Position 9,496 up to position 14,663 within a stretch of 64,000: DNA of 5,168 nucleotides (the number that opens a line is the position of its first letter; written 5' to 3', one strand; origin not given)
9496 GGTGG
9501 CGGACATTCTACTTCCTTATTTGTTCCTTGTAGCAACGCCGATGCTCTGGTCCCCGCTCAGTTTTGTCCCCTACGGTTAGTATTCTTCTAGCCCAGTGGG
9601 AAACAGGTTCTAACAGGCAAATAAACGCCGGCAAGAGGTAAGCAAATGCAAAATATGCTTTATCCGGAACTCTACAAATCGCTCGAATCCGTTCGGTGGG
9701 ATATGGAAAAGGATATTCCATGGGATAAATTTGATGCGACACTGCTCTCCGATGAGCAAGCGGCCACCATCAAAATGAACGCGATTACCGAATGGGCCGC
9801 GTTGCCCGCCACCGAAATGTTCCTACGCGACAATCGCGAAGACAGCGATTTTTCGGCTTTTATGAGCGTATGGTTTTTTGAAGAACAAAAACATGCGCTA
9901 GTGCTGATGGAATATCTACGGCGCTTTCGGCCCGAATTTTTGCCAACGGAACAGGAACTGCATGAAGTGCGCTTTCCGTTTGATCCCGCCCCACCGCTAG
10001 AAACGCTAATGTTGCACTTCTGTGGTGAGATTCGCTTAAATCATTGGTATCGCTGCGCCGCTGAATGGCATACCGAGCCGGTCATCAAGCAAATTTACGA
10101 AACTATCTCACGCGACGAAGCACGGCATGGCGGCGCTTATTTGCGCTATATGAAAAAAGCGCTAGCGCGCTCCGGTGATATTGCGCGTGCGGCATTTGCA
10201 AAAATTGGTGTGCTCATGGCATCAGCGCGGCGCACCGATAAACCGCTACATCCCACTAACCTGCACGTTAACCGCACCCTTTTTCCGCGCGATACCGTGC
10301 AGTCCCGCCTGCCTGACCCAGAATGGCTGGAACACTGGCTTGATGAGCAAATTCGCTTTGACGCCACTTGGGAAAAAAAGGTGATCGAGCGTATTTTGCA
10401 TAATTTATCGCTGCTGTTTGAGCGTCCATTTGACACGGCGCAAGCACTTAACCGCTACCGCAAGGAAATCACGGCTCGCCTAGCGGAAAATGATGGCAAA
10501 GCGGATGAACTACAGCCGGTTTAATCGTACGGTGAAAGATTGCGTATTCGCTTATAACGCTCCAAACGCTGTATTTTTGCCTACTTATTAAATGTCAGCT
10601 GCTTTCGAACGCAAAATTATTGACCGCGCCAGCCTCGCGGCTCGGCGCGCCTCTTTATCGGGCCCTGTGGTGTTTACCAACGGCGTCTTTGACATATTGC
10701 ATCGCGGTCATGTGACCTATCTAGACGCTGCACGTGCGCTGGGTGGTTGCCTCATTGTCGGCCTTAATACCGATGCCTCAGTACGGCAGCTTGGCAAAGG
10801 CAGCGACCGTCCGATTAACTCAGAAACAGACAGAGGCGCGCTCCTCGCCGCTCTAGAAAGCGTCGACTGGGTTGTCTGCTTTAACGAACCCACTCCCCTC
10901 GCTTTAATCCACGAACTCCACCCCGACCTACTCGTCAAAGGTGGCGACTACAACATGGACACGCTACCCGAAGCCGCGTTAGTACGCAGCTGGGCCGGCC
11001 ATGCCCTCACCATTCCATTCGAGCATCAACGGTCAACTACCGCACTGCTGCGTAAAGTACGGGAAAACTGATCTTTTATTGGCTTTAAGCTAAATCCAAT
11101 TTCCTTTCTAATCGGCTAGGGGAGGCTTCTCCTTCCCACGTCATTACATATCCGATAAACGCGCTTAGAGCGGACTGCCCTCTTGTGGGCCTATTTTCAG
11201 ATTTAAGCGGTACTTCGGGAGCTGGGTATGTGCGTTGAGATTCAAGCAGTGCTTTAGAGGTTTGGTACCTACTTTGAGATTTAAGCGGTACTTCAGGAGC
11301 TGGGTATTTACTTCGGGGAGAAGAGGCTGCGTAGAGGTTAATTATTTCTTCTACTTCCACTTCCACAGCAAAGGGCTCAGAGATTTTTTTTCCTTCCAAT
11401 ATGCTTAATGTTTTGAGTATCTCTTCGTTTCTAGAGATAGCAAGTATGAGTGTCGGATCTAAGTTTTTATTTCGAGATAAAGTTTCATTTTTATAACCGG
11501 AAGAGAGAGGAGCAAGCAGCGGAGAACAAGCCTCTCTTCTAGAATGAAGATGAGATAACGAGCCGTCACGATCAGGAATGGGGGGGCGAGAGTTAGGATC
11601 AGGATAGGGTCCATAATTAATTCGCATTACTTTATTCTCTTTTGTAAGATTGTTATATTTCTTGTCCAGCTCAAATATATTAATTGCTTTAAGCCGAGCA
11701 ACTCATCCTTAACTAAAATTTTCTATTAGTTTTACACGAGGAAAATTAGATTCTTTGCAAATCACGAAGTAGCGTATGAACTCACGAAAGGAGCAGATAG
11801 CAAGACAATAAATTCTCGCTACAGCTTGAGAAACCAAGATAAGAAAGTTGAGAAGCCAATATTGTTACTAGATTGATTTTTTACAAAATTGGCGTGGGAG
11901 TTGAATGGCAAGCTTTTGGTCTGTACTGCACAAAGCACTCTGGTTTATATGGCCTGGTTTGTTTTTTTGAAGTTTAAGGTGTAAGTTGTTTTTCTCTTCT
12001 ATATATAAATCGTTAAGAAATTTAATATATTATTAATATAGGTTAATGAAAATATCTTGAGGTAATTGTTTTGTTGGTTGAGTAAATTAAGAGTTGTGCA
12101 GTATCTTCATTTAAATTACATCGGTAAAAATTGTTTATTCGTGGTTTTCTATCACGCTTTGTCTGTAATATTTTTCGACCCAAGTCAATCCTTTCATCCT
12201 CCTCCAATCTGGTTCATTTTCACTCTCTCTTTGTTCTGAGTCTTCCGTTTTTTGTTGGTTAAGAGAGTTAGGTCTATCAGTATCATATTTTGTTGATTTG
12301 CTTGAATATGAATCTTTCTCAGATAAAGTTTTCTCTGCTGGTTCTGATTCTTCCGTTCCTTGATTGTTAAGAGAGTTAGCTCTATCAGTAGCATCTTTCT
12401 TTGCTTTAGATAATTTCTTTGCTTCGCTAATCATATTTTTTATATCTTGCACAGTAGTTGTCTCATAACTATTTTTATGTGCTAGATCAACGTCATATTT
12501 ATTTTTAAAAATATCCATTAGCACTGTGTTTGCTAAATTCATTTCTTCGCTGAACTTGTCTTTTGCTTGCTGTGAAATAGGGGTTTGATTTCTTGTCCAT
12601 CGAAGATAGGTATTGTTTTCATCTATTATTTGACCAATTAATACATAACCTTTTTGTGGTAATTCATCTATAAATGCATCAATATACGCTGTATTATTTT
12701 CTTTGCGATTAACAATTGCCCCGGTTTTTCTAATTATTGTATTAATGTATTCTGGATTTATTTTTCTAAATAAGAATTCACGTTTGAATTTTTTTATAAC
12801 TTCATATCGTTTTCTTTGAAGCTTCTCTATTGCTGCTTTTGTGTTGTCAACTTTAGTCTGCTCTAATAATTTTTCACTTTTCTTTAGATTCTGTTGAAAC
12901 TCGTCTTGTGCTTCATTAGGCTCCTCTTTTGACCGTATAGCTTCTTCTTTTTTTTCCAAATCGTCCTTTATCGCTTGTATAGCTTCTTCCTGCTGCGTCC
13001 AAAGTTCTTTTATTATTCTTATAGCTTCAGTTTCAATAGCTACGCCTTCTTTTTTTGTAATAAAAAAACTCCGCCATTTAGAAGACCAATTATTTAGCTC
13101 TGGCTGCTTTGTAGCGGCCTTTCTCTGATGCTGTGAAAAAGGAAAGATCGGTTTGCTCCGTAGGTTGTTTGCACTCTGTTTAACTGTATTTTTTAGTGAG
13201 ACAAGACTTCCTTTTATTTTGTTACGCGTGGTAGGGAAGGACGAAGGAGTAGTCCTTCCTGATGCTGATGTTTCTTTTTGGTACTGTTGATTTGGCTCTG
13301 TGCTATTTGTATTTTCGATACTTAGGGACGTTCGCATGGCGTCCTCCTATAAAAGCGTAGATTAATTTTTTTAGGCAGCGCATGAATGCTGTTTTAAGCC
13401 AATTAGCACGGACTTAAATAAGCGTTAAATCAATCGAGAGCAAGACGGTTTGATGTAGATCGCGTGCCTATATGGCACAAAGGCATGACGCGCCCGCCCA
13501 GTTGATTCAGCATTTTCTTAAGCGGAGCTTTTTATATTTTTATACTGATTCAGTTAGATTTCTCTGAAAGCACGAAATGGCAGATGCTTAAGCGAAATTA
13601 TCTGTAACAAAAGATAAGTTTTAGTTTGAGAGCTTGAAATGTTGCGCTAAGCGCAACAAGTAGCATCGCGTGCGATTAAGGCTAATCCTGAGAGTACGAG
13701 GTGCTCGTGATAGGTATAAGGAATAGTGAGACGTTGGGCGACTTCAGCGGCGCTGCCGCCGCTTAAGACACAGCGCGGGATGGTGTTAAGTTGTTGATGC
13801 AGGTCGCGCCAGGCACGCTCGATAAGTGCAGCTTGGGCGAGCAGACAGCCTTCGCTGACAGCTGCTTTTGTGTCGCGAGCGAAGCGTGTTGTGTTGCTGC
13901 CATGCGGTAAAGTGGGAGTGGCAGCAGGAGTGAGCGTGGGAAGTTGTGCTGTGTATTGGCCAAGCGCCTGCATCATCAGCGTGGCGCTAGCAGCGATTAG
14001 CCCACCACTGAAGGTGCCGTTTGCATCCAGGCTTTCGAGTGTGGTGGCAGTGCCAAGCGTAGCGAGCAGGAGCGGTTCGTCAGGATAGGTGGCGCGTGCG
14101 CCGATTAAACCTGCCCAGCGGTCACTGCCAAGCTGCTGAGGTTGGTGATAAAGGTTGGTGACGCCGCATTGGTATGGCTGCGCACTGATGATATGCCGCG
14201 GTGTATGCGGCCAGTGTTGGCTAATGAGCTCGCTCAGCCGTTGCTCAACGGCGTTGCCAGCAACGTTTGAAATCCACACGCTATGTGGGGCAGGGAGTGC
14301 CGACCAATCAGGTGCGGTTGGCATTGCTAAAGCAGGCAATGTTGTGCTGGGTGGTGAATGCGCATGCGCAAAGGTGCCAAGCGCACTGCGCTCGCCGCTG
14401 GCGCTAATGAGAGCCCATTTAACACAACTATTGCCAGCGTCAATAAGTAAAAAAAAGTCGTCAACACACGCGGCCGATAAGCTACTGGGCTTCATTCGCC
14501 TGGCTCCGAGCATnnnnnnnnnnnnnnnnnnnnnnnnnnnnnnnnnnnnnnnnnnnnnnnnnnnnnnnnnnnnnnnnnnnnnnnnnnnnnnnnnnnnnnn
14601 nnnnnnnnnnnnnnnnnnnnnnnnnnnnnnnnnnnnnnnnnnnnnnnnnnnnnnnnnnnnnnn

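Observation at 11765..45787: Four perfect PIP/hrpII boxes (TTCG-N16-TTCG), each upstream of an orphan gene and in its orientation: a dispersed candidate T3SS effector regulon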

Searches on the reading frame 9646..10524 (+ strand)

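Call 10: search_protein_families(library=ncbifam, proteins=[window:9646-10524:+], max_evalue=0.00001)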
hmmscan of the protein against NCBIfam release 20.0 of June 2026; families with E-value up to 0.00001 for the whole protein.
window:9646-10524:+ (292 aa): 0 families

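Call 33: search_protein_families(library=pfam, proteins=[window:9646-10524:+], max_evalue=0.001)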
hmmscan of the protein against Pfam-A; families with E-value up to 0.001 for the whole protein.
window:9646-10524:+ (292 aa): 2 families
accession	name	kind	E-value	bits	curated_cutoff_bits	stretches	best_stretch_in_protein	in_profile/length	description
PF03405.20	FA_desaturase_2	-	1.1e-08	34.8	22.7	1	139-187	176-224/325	Fatty acid desaturase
PF11583.14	AurF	-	2.6e-05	24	29.6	1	77-227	111-263/282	P-aminobenzoate N-oxygenase AurF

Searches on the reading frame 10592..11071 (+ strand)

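Call 10: search_protein_families(library=ncbifam, proteins=[window:10592-11071:+], max_evalue=0.00001)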
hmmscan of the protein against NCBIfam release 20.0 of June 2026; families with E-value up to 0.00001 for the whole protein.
window:10592-11071:+ (159 aa): 5 families
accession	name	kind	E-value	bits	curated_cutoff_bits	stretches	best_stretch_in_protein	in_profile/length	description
TIGR02199.1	rfaE_dom_II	equivalog_domain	5.2e-56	188.5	181.5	1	21-157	8-143/144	D-glycero-beta-D-manno-heptose 1-phosphate adenylyltransferase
NF008454.0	PRK11316.1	equivalog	1.8e-47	162.1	521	1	24-158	340-473/475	bifunctional D-glycero-beta-D-manno-heptose-7-phosphate kinase/D-glycero-beta-D-manno-heptose 1-phosphate adenylyltransferase HldE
TIGR00125.1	cyt_tran_rel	domain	5.5e-11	42.5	27.7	1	26-93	1-64/65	adenylyltransferase/cytidyltransferase family protein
TIGR01518.1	g3p_cytidyltrns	equivalog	1.3e-09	38.2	165.4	1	27-121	1-93/125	glycerol-3-phosphate cytidylyltransferase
NF001985.0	PRK00777.1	subfamily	6.1e-06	26.4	104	1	30-83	10-60/157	pantetheine-phosphate adenylyltransferase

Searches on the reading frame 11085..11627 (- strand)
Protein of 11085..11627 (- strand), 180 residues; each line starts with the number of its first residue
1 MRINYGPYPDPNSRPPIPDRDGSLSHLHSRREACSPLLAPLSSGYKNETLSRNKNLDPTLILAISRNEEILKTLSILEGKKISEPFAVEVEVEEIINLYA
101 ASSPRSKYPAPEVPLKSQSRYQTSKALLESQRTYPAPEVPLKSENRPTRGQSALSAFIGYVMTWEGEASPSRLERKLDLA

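Call 5: search_protein_families(library=pfam, proteins=[window:11085-11627:-], max_evalue=0.01)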
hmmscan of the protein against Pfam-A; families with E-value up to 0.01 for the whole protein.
window:11085-11627:- (180 aa): 0 families

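Call 97: search_solved_structures(query=window:11085-11627:-, max_evalue=0.1)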
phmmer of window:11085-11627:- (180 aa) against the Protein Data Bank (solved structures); distinct sequences matched with E-value up to 0.1: 0.

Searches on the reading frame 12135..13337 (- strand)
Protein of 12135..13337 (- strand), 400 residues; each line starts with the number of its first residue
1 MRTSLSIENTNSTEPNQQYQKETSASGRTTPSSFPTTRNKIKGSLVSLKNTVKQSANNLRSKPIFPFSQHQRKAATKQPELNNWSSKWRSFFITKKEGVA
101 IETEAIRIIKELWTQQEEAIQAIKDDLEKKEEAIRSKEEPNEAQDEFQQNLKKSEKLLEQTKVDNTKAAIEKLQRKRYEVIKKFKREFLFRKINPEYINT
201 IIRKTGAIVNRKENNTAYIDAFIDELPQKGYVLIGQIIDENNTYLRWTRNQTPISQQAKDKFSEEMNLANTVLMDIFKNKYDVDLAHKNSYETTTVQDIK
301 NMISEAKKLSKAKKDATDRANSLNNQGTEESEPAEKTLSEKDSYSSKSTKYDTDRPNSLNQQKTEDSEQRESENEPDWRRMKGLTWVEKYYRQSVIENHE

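Call 5: search_protein_families(library=pfam, proteins=[window:12135-13337:-], max_evalue=0.01)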
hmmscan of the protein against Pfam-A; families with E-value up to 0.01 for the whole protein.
window:12135-13337:- (400 aa): 0 families

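Call 7: find_encoding_contigs(protein=window:12135-13337:-, flank=2000, max_places=4)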
Protein window:12135-13337:- (400 aa): no gene with exactly this product is on record in the collection.

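Call 95: search_solved_structures(query=window:12135-13337:-, max_evalue=0.1)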
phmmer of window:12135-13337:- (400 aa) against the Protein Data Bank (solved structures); distinct sequences matched with E-value up to 0.1: 0.

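Call 106: predict_structure(protein=window:12135-13337:-)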
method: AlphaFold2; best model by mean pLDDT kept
length: 400 residues; sequences in the alignment: 1
mean_pLDDT: 47.3   pTM: 0.25
mean pLDDT of the five models: 47.3, 46.7, 44.5, 42.6, 41.0
residues with pLDDT >= 90: 0; 70-90: 50; 50-70: 94; < 50: 256
segments of 3 or more residues with pLDDT < 50: 1-3, 5-7, 9-43, 62-99, 186-259, 261-263, 265-294, 325-376, 393-400
pLDDT, mean of each block of 10 residues (from residue 1): 43 31 35 38 53 56 42 37 34 41 57 69 75 67 72 75 67 59 47 37 34 38 36 26 25 43 45 41 39 49 68 73 50 36 39 37 33 43 58 46
secondary structure, 60 per line:
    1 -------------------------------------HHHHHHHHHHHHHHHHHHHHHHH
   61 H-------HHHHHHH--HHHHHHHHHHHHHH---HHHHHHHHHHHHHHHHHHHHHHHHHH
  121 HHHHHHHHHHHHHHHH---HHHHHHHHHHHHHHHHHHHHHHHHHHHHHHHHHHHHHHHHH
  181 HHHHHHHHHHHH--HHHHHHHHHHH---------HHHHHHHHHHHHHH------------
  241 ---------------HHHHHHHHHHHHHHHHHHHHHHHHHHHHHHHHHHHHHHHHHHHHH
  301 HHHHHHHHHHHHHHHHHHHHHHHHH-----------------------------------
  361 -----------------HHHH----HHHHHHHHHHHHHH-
elements in order: H38-61 H69-75 H78-91 H95-136 H140-192 H195-205 H215-228 H256-325 H378-381 H386-399

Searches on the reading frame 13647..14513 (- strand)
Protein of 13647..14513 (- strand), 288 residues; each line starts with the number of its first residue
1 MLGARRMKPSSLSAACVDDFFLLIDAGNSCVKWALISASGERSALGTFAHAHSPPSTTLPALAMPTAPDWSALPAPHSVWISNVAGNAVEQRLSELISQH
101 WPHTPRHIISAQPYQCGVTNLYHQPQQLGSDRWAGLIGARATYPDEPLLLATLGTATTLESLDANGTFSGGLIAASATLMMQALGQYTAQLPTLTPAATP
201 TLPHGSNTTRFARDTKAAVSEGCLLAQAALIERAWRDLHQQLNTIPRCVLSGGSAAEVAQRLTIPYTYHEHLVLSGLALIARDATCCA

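Call 10: search_protein_families(library=ncbifam, proteins=[window:13647-14513:-], max_evalue=0.00001)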
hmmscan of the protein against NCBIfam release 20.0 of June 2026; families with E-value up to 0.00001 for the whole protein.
window:13647-14513:- (288 aa): 29 families (the best 25 are shown)
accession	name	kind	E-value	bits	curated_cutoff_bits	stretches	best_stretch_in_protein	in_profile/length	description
NF009868.0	PRK13328.1-4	equivalog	1.4e-98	329.5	388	1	20-285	4-263/268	type III pantothenate kinase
NF009865.0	PRK13328.1-1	equivalog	1.6e-80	269.9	487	1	22-283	3-255/256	type III pantothenate kinase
NF009870.0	PRK13328.1-6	equivalog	5.2e-52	176.9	511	1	14-283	6-282/294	type III pantothenate kinase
NF009867.0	PRK13328.1-3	equivalog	2.7e-43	148.3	451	1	21-281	5-275/278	type III pantothenate kinase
NF009860.0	PRK13322.1-5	equivalog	1e-42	146.6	288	1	22-284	3-247/248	pantothenate kinase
NF009866.0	PRK13328.1-2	equivalog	6.9e-41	140.6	360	1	22-284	3-252/266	type III pantothenate kinase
NF009864.0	PRK13327.1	equivalog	2.6e-33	115.6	347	1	23-284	5-239/242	type III pantothenate kinase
NF009869.0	PRK13328.1-5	equivalog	3.4e-27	95.6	452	1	21-261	2-223/263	type III pantothenate kinase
NF009855.0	PRK13321.1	equivalog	1.5e-25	90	233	1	79-283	60-253/256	type III pantothenate kinase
NF009848.0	PRK13318.1-6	equivalog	2.5e-24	86.1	248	1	22-282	3-252/256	type III pantothenate kinase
NF009844.0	PRK13318.1-2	equivalog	7.7e-23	80.9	331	1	77-283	58-253/259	type III pantothenate kinase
TIGR00671.1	baf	subfamily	1.7e-22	80.4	58.2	1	21-281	1-242/243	type III pantothenate kinase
NF009850.0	PRK13320.1-2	equivalog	8e-22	78.1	321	1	118-280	80-233/241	type III pantothenate kinase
NF009849.0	PRK13320.1-1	equivalog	1.2e-18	67.4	354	1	121-279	103-258/267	type III pantothenate kinase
NF009871.0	PRK13331.1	equivalog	3.5e-18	65.8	251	1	22-282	10-248/253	pantothenate kinase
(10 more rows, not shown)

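Call 11: find_related_loci(query=window:13647-14513:-, collection=genome_contigs, flank=10000)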
Query window:13647-14513:- (288 aa) in genome_contigs; peptide patterns used: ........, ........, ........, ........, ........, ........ (x = any residue, [..] = any of these).
210 stretches matched a pattern; 2 encode a relative of the query (tblastn E <= 1e-3); 2 distinct loci.
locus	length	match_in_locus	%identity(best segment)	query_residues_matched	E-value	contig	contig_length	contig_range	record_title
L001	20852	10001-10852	79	5-287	1e-149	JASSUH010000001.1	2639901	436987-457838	MAG: Mycoavidus cysteinexigens isolate BRE-AD051 scaffold_1, whole genome shotgun sequence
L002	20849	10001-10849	79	1-285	1e-144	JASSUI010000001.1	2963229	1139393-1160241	MAG: Mycoavidus cysteinexigens isolate BRE-AV005 scaffold_1, whole genome shotgun sequence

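Call 80: search_protein_families(library=pfam, proteins=[L001:11058-12530:+, L001:12863-13636:+], max_evalue=0.01)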
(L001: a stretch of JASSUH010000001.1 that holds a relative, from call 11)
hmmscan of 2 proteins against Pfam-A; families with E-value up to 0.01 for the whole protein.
L001:11058-12530:+ (490 aa): 2 families
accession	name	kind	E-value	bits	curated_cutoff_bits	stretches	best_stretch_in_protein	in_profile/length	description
PF06160.17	EzrA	-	5.6e-05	22.1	39.6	1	119-323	260-472/557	Septation ring formation regulator, EzrA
PF04108.17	ATG17_like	-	0.0065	16.4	43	1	139-325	114-267/355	Autophagy protein ATG17-like domain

L001:12863-13636:+ (257 aa): 0 families
